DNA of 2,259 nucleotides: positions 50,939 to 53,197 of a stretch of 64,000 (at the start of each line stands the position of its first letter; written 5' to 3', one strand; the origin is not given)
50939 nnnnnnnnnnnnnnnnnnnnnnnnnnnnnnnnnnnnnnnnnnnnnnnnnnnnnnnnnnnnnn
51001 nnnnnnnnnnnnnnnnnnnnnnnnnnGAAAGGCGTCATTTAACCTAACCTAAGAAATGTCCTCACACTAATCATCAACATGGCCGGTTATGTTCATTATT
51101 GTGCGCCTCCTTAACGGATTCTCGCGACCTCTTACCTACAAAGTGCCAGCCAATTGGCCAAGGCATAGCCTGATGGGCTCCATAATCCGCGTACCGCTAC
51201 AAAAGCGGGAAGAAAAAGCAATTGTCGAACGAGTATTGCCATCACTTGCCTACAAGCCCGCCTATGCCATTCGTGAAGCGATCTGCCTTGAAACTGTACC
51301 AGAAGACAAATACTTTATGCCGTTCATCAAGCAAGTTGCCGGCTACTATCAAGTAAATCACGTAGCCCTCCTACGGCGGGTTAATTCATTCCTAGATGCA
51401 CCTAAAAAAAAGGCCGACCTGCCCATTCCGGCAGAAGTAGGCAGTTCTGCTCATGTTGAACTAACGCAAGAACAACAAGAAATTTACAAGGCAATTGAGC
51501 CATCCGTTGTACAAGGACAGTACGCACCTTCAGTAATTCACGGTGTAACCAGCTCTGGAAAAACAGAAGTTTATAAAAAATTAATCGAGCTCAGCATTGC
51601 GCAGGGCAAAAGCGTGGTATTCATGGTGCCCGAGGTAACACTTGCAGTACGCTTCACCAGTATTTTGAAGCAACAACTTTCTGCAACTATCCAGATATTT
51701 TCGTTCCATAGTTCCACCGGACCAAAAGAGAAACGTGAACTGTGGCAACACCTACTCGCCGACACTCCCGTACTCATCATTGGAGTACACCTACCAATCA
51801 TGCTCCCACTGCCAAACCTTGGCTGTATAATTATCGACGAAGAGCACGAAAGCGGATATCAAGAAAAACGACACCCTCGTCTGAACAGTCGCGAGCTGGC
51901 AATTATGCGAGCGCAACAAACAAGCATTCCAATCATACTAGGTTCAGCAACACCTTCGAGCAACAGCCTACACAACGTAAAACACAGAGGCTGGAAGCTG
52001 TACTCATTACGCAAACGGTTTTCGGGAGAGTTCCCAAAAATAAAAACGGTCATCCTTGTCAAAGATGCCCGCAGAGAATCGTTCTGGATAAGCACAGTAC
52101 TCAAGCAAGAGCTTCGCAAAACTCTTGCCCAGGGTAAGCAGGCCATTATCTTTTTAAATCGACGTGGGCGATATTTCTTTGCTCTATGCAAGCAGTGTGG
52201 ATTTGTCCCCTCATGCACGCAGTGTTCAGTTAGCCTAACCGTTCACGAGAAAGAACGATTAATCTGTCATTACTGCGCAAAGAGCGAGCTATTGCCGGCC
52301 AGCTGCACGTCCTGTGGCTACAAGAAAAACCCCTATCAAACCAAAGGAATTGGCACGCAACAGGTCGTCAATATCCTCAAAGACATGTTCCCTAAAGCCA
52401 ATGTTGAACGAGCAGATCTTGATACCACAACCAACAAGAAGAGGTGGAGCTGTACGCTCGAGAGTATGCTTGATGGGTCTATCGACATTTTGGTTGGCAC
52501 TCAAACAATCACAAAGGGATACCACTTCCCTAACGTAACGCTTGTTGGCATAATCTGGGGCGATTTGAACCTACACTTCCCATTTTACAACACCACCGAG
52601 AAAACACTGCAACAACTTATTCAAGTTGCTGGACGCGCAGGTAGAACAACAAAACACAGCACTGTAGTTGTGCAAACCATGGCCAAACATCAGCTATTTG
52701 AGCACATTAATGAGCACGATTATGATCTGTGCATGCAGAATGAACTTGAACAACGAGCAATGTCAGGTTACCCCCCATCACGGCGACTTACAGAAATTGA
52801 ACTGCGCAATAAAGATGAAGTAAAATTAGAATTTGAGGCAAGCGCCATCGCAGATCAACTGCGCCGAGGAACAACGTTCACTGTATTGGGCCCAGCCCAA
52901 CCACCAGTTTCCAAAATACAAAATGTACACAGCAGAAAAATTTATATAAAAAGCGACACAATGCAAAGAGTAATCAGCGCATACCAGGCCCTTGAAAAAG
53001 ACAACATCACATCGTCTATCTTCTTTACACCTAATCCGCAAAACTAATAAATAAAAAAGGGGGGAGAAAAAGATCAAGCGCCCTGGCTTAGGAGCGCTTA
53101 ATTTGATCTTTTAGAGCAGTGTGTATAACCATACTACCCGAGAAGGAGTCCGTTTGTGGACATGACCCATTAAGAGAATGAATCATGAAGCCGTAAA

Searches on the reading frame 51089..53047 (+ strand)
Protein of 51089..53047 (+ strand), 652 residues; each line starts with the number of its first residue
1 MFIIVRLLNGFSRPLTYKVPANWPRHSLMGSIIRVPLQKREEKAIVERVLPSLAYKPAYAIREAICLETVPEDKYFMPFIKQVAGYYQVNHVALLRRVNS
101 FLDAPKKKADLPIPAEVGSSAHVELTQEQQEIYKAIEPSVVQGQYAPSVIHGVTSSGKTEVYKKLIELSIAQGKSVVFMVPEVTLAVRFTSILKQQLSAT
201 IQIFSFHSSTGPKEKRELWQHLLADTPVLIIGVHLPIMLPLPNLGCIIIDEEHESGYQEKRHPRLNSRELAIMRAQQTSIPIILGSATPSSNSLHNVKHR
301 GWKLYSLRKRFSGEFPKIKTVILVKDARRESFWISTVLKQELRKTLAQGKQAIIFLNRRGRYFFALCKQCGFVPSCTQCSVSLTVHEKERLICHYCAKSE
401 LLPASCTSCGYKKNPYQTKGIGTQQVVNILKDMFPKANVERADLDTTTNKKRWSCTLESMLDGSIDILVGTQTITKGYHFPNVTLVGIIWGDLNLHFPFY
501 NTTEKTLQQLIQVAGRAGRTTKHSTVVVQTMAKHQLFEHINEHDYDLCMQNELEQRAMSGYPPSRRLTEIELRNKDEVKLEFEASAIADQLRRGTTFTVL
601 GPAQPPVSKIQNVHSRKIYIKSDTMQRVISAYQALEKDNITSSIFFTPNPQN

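Call 9: search_protein_families(library=pfam, proteins=[window:51089-53047:+])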
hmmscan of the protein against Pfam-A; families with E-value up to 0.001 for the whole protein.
window:51089-53047:+ (652 aa): 6 families
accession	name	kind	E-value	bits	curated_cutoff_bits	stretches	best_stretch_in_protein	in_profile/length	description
PF00270.35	DEAD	-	1.8e-12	47.7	26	1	129-293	4-163/167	DEAD/DEAH box helicase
PF00271.37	Helicase_C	-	2.5e-10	41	23.5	1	437-520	38-109/110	Helicase conserved C-terminal domain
PF04851.21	ResIII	-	2.4e-08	34.5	22.5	1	123-290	2-163/164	Type III restriction enzyme, res subunit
PF18074.6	PriA_C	-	1.2e-07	32.8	26.9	1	565-636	3-77/95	Primosomal protein N C-terminal domain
PF18319.7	Zn_ribbon_PriA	-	2.9e-06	27.6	26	1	376-399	1-25/27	PriA DNA helicase Cys-rich region (CRR) domain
PF17764.6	PriA_3primeBD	-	2.2e-05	24.7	22.7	1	11-95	8-91/96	3'DNA-binding domain (3'BD)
